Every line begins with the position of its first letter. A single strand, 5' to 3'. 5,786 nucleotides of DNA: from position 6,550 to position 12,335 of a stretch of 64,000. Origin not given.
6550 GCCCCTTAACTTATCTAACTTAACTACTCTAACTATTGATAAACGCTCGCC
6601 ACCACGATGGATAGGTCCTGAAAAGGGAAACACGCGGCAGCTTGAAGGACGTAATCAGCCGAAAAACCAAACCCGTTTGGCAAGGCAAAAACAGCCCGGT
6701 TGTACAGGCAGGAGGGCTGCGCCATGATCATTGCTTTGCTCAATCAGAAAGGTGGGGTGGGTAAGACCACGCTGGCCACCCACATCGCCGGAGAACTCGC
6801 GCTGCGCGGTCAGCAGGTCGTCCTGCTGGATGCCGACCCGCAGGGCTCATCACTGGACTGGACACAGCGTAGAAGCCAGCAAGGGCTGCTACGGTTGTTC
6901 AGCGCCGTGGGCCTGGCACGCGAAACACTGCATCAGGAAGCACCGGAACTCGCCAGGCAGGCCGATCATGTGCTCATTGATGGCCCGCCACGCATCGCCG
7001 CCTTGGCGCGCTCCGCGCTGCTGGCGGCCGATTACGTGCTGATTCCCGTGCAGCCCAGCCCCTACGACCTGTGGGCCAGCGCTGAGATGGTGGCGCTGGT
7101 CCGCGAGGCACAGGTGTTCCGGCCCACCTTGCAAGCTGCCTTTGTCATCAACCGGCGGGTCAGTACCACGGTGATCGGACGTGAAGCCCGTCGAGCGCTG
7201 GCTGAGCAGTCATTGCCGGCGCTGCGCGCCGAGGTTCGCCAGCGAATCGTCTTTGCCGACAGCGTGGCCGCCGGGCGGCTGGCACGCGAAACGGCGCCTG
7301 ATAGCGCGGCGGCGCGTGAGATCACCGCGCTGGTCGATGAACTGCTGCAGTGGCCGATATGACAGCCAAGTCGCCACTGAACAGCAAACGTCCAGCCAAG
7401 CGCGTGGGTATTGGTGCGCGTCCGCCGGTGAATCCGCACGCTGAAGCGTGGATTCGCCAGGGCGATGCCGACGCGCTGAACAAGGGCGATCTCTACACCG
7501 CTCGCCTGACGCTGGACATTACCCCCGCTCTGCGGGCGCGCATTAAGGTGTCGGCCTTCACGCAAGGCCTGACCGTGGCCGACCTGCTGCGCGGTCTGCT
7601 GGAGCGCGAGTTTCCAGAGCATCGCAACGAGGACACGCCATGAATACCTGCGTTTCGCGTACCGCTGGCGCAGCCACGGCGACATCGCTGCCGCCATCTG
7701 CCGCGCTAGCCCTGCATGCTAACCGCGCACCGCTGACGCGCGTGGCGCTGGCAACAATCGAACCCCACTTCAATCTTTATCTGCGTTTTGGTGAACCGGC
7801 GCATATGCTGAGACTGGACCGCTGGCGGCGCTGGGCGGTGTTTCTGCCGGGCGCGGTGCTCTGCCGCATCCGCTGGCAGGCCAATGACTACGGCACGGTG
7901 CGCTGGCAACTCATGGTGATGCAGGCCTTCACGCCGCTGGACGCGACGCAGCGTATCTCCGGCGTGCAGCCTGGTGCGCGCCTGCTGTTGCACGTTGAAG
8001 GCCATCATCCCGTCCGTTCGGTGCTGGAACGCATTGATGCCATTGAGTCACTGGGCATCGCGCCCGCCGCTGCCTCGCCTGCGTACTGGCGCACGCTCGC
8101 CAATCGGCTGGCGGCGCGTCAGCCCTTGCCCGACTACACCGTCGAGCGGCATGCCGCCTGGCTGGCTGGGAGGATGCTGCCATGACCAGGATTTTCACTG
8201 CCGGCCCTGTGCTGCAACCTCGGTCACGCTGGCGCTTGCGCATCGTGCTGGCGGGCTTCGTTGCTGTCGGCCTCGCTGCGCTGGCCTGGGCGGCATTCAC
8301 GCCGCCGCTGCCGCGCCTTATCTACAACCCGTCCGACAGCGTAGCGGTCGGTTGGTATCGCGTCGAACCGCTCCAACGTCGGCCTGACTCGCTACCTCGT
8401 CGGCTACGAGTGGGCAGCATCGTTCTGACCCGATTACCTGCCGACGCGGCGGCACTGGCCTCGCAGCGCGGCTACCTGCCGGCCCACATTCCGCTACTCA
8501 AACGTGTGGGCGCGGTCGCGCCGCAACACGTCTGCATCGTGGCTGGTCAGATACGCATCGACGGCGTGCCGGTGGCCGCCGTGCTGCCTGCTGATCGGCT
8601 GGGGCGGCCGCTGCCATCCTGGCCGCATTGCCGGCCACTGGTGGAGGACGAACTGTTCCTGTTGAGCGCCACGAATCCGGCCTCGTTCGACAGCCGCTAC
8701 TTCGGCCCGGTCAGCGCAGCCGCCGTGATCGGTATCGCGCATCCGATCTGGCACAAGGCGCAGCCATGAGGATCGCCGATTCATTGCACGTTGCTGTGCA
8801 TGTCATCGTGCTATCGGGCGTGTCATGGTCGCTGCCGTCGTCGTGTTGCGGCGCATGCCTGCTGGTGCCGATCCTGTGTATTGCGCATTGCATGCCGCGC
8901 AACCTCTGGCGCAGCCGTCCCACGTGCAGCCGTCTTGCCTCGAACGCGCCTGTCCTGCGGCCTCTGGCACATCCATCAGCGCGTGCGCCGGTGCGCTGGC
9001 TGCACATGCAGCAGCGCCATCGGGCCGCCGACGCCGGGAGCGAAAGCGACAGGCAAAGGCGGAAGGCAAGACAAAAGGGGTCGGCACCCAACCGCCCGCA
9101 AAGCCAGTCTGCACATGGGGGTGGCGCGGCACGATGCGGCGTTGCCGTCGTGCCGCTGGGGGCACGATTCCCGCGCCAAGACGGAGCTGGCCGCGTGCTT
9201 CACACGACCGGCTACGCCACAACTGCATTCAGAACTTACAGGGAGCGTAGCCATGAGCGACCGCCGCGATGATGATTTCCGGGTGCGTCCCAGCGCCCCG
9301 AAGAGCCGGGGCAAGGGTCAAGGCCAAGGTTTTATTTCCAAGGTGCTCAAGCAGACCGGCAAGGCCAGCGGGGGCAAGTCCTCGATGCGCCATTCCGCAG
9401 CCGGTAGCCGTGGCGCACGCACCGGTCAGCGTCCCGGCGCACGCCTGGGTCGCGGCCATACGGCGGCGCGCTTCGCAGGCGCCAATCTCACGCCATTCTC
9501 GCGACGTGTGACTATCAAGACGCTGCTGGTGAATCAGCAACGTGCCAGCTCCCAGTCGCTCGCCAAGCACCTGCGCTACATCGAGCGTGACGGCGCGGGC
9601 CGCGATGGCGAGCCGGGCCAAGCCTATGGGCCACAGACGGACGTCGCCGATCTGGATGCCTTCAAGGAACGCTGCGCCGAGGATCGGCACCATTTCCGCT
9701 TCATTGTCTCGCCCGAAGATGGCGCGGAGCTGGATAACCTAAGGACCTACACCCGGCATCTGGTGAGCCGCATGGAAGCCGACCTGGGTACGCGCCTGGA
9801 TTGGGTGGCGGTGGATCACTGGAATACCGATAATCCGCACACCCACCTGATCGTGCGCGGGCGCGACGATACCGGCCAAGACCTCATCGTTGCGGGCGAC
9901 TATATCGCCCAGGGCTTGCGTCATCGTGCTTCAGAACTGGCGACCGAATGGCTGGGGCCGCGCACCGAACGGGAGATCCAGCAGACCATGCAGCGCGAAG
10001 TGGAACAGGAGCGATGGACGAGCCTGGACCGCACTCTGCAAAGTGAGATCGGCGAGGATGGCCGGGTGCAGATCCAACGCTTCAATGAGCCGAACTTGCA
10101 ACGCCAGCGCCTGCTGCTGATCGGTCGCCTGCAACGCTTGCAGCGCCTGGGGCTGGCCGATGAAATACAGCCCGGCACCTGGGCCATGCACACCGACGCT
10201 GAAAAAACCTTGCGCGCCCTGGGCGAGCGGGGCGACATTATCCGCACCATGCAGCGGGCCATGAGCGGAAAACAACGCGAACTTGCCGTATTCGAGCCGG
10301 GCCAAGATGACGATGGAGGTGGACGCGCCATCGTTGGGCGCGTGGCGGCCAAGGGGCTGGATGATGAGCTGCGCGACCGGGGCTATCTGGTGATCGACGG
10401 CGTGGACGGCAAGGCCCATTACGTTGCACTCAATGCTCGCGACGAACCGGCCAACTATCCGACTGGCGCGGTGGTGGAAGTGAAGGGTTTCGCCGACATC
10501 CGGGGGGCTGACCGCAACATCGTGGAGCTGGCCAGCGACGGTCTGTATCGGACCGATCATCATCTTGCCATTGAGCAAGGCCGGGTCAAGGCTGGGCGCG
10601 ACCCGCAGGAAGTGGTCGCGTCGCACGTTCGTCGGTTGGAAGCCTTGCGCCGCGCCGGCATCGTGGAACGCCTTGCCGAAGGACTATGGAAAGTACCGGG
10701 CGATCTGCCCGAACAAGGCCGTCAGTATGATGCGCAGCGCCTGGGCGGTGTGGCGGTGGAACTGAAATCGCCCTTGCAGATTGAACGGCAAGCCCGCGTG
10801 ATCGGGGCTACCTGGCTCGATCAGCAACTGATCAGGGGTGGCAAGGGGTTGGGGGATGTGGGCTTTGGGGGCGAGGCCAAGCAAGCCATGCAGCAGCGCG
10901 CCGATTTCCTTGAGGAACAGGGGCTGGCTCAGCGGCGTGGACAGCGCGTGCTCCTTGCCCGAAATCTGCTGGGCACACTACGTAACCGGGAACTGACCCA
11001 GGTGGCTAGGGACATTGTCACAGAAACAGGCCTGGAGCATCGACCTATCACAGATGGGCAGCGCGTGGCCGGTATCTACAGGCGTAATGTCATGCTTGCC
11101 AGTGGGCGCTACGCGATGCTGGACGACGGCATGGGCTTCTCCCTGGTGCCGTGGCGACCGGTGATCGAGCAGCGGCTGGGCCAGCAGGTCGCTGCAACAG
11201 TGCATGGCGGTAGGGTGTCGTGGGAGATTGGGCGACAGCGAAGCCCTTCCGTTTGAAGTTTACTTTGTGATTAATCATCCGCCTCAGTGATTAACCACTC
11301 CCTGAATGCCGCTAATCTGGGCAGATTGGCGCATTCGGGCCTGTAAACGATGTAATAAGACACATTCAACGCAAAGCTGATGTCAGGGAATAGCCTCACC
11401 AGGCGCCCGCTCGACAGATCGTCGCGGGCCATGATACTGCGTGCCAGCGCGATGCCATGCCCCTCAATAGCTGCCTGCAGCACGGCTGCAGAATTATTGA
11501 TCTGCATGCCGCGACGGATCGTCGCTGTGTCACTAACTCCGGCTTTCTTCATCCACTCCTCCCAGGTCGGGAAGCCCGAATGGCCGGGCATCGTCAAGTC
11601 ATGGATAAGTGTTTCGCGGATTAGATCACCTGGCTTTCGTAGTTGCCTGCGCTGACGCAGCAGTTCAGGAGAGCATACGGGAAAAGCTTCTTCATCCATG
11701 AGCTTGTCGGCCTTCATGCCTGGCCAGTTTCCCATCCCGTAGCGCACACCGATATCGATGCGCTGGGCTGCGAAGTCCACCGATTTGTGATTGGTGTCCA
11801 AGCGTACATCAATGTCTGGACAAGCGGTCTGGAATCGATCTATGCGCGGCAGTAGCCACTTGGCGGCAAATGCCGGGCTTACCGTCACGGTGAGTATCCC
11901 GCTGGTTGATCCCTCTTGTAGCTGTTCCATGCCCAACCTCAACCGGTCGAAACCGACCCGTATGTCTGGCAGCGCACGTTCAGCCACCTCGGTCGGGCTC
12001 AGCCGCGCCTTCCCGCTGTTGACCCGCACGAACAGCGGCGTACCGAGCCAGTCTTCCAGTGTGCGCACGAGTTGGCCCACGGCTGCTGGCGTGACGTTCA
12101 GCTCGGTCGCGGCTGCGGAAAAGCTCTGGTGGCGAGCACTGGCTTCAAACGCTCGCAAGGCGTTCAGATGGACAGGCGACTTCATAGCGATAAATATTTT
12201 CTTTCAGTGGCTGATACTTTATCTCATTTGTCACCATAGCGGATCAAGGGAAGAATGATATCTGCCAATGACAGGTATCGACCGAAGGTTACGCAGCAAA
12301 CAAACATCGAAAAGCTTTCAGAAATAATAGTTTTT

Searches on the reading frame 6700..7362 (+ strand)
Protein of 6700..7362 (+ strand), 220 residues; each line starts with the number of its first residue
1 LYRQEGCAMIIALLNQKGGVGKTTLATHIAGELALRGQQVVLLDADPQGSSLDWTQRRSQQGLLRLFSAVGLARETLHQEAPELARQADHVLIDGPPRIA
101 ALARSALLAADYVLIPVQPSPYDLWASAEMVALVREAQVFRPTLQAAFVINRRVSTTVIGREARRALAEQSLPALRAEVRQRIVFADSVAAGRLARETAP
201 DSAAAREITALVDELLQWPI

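Call 31: search_protein_families(library=pfam, proteins=[window:6700-7362:+], max_evalue=0.001)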
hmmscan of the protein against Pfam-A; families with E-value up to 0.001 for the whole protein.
window:6700-7362:+ (220 aa): 8 families
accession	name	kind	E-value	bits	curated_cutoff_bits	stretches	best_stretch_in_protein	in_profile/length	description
PF13614.12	AAA_31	-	6.7e-24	85.2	27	2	10-51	3-44/177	AAA domain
PF01656.29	CbiA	-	2.1e-15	57.2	25.4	1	11-192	1-122/125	CobQ/CobB/MinD/ParA nucleotide binding domain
PF09140.17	MipZ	-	5.1e-11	42.8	20.7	1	10-50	2-42/262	ATPase MipZ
PF10609.15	ParA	-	4.1e-09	36.7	27.1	1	9-52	4-47/246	NUBPL iron-transfer P-loop NTPase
PF07015.17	VirC1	-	2.6e-06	27.4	24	1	11-194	4-191/231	VirC1 protein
PF02374.21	ArsA_ATPase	-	1.3e-05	25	24.3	1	13-50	5-42/305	Anion-transporting ATPase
PF06564.18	CBP_BcsQ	-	1.4e-05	25.2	21.3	0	10-48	3-41/234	Cellulose biosynthesis protein BcsQ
PF16575.11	CLP1_P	-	0.00064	20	26.6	0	19-50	4-35/188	mRNA cleavage and polyadenylation factor CLP1 P-loop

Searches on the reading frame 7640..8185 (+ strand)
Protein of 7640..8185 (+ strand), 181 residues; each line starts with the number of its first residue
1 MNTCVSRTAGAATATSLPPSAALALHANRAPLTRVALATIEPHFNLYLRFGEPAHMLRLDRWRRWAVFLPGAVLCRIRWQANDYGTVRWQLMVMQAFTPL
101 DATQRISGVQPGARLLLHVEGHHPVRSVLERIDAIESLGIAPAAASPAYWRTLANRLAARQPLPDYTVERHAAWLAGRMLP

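Call 31: search_protein_families(library=pfam, proteins=[window:7640-8185:+], max_evalue=0.001)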
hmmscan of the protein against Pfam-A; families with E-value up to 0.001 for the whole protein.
window:7640-8185:+ (181 aa): 1 family
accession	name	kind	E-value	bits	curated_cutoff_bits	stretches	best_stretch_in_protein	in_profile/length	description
PF11000.13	DUF2840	-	7.9e-57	191.6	25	1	32-178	1-147/148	Protein of unknown function (DUF2840)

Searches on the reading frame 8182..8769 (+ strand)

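Call 31: search_protein_families(library=pfam, proteins=[window:8182-8769:+], max_evalue=0.001)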
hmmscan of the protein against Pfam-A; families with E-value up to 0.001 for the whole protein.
window:8182-8769:+ (195 aa): 1 family
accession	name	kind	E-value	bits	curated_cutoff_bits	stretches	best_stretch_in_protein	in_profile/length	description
PF10502.14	Peptidase_S26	-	3.5e-26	92.6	22.9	1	19-189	2-167/168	Signal peptidase, peptidase S26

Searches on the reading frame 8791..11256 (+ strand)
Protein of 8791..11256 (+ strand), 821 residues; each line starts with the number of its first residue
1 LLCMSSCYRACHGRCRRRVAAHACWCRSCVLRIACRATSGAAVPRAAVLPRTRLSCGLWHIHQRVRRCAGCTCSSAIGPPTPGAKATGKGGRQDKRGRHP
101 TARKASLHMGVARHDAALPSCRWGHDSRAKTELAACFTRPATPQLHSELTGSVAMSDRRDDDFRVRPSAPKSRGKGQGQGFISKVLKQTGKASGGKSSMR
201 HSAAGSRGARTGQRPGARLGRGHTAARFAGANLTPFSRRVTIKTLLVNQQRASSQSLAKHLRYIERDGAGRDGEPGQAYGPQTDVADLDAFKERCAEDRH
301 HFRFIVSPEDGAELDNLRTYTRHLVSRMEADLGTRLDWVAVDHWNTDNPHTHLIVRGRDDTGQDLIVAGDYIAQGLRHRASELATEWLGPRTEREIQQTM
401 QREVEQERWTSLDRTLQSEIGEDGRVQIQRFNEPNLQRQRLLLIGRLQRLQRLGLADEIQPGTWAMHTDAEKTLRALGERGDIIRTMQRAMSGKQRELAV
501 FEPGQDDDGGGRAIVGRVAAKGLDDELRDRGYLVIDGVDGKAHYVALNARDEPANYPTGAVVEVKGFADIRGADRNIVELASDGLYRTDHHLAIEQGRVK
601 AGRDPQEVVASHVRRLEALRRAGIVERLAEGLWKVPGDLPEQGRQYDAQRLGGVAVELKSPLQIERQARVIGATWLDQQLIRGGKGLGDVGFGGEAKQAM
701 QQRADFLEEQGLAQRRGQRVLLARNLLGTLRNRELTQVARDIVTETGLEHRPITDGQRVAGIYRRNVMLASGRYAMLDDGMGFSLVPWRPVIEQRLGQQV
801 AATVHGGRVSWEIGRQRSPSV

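Call 31: search_protein_families(library=pfam, proteins=[window:8791-11256:+], max_evalue=0.001)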
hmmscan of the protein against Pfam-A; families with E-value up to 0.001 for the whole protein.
window:8791-11256:+ (821 aa): 1 family
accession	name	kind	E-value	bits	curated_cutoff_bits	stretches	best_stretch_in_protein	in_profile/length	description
PF11843.13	DUF3363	-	5.2e-146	487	28.4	1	444-820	2-375/375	Protein of unknown function (DUF3363)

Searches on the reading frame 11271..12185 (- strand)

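Call 31: search_protein_families(library=pfam, proteins=[window:11271-12185:-], max_evalue=0.001)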
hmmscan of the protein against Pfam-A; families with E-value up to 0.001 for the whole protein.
window:11271-12185:- (304 aa): 2 families
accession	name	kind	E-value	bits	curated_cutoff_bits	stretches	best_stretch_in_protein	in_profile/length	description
PF03466.25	LysR_substrate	-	8.6e-39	133.5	28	1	92-301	2-207/209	LysR substrate binding domain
PF00126.33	HTH_1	-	2e-18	66.5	26.6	1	7-68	1-59/60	Bacterial regulatory helix-turn-helix protein, lysR family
